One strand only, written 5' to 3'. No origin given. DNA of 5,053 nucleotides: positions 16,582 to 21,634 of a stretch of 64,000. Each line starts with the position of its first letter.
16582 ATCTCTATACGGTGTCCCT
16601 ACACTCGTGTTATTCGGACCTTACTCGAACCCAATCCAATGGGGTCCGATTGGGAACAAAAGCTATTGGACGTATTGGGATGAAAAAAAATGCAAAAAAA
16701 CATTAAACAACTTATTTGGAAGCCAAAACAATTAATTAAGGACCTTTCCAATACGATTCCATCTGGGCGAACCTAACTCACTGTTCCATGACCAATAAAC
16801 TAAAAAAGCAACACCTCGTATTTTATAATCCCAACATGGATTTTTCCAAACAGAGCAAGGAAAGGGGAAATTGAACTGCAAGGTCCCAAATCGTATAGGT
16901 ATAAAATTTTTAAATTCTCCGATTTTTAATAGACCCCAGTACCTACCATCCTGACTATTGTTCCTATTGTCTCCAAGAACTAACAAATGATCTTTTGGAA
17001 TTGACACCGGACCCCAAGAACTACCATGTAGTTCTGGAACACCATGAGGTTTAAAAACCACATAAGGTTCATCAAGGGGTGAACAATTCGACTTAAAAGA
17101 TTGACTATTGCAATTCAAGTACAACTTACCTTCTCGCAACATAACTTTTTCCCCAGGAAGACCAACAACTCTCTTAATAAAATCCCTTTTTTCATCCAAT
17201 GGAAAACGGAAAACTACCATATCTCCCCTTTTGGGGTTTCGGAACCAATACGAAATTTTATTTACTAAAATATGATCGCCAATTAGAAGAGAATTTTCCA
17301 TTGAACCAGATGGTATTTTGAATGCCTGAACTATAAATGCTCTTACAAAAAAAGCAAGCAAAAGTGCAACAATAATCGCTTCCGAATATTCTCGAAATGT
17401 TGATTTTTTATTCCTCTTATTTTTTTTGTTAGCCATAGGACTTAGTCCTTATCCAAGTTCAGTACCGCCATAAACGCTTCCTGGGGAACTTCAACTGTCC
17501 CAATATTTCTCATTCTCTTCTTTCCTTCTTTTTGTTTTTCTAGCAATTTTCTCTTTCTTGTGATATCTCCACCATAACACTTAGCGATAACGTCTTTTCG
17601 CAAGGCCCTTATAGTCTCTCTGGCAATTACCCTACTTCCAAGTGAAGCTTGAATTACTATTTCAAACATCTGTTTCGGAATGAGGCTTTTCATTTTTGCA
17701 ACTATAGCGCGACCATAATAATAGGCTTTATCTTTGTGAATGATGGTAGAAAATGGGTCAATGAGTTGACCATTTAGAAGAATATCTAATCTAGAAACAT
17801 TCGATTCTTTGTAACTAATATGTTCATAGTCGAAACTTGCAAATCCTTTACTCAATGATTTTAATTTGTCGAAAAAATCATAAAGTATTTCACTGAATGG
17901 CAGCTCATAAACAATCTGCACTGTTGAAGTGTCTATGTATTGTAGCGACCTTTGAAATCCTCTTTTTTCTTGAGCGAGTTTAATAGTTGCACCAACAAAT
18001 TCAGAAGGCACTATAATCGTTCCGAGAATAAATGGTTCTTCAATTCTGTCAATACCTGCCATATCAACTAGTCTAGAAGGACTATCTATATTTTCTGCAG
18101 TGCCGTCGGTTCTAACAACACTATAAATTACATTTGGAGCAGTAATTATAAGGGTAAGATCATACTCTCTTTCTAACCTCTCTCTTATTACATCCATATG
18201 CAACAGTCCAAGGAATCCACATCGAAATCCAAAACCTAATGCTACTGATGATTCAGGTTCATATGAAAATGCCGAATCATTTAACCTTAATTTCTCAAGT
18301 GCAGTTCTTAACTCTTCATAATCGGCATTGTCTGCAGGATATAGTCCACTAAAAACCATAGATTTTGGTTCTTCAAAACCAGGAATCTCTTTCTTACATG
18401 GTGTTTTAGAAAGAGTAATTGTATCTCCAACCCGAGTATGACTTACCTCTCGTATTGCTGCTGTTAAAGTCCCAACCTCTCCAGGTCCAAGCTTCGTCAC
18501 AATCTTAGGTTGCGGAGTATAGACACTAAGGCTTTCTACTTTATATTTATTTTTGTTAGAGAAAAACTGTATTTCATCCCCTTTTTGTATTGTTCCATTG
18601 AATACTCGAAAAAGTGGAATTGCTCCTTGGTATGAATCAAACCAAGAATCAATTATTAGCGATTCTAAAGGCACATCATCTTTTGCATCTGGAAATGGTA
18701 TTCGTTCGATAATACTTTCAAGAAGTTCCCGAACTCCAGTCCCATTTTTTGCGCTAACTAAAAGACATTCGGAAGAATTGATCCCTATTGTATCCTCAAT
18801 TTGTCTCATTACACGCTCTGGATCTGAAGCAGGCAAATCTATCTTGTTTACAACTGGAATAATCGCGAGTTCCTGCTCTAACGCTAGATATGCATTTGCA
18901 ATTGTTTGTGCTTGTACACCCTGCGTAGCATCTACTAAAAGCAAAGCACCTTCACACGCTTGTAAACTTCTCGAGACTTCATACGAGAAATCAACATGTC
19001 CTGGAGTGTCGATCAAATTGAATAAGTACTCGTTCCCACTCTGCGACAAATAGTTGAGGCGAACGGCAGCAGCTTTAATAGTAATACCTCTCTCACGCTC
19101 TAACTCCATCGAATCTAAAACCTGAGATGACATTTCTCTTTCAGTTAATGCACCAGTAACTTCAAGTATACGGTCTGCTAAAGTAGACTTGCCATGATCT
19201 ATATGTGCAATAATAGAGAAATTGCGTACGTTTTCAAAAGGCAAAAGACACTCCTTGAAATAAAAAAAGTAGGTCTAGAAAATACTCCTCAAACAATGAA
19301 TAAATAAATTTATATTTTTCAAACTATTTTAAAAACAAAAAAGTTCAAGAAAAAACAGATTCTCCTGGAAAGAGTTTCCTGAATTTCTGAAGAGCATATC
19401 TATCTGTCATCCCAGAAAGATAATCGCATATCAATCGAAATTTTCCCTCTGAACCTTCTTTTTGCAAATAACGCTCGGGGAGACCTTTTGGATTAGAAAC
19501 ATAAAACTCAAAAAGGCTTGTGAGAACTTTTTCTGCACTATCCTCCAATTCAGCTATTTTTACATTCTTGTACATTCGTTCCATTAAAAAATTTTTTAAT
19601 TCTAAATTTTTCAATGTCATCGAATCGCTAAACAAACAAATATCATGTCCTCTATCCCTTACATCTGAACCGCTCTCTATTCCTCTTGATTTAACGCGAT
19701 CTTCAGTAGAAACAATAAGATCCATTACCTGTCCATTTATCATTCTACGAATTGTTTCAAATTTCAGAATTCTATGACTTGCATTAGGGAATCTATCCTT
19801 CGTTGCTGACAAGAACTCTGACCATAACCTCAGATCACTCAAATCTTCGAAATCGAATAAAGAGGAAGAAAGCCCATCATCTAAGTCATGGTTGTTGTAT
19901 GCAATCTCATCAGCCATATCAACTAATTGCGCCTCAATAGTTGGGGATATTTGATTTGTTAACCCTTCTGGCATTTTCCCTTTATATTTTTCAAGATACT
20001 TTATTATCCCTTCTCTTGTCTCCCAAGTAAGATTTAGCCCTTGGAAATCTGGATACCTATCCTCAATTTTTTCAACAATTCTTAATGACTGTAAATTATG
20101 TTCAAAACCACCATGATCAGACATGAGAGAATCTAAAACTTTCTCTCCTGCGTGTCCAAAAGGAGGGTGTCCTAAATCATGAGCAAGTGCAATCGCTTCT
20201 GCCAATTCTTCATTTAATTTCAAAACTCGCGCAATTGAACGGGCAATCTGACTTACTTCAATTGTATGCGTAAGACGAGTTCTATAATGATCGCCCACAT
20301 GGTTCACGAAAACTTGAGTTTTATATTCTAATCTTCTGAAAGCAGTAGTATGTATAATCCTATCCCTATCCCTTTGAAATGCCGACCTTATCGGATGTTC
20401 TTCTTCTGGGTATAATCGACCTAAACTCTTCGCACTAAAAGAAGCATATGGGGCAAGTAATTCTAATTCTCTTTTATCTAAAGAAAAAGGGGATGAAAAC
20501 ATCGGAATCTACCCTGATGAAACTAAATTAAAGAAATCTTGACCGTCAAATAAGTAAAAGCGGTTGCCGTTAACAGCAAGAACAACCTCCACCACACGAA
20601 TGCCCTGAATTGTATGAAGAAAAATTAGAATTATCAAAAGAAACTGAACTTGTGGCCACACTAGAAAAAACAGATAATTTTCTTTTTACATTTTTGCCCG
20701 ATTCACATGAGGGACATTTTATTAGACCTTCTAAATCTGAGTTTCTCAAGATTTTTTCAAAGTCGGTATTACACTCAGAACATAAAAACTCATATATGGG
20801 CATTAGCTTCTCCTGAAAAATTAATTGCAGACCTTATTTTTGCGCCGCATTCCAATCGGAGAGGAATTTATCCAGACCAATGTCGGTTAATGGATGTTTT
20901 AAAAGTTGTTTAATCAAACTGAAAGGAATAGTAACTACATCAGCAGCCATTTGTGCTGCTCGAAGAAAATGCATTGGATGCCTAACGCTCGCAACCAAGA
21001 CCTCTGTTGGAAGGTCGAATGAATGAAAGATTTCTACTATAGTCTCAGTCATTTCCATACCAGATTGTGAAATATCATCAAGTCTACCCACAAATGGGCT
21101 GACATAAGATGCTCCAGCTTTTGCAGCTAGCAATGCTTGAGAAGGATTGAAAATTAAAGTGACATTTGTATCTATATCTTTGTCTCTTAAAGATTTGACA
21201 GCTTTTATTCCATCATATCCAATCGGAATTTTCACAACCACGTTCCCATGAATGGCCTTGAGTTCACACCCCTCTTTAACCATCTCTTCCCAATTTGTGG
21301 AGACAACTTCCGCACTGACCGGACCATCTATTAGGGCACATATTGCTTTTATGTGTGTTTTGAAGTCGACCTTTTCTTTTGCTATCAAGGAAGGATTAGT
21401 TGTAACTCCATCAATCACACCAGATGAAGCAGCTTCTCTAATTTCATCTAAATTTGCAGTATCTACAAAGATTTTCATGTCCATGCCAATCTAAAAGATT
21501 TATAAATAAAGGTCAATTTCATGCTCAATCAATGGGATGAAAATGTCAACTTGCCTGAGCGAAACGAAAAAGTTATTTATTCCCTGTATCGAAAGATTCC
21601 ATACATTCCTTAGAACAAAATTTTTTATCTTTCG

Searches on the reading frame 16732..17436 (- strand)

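Call 10: search_protein_families(library=pfam, proteins=[window:16732-17436:-], max_evalue=0.0001)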
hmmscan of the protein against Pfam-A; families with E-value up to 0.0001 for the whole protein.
window:16732-17436:- (234 aa): 1 family
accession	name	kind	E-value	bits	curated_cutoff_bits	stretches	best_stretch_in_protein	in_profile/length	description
PF10502.14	Peptidase_S26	-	1.5e-44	152.4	22.9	1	15-172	2-156/168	Signal peptidase, peptidase S26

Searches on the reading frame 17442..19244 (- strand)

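Call 10: search_protein_families(library=pfam, proteins=[window:17442-19244:-], max_evalue=0.0001)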
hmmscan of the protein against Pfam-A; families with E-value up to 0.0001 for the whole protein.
window:17442-19244:- (600 aa): 5 families
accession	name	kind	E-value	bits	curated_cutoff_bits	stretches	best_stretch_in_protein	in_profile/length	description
PF00009.33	GTP_EFTU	-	5e-57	193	26.5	1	5-183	2-187/188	Elongation factor Tu GTP binding domain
PF06421.17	LepA_C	-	1.4e-48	163.9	29.7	1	490-595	1-106/107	GTP-binding protein LepA C-terminus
PF00679.30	EFG_C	-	1.6e-16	60.6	27.9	1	401-486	2-86/89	Elongation factor G C-terminus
PF03144.31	GTP_EFTU_D2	-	2.2e-09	38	30.3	1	207-277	1-73/73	Elongation factor Tu domain 2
PF22042.2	EF-G_D2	-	9.4e-05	22.9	27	0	194-276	3-81/84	Elongation factor G domain 2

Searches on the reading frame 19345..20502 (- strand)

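Call 10: search_protein_families(library=pfam, proteins=[window:19345-20502:-], max_evalue=0.0001)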
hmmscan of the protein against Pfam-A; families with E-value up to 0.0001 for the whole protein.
window:19345-20502:- (385 aa): 2 families
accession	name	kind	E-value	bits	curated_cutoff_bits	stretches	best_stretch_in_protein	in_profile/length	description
PF13286.11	HD_assoc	-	1.5e-21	77.2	22.2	1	291-375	3-90/91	Phosphohydrolase-associated domain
PF01966.28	HD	-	1.1e-15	58.4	22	1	76-201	1-114/116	HD domain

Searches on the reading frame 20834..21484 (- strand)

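Call 10: search_protein_families(library=pfam, proteins=[window:20834-21484:-], max_evalue=0.0001)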
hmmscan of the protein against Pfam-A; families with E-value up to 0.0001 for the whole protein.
window:20834-21484:- (216 aa): 1 family
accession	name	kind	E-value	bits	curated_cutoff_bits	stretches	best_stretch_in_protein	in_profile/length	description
PF00923.25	TAL_FSA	-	2.6e-58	198.1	27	1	5-206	1-273/285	Transaldolase/Fructose-6-phosphate aldolase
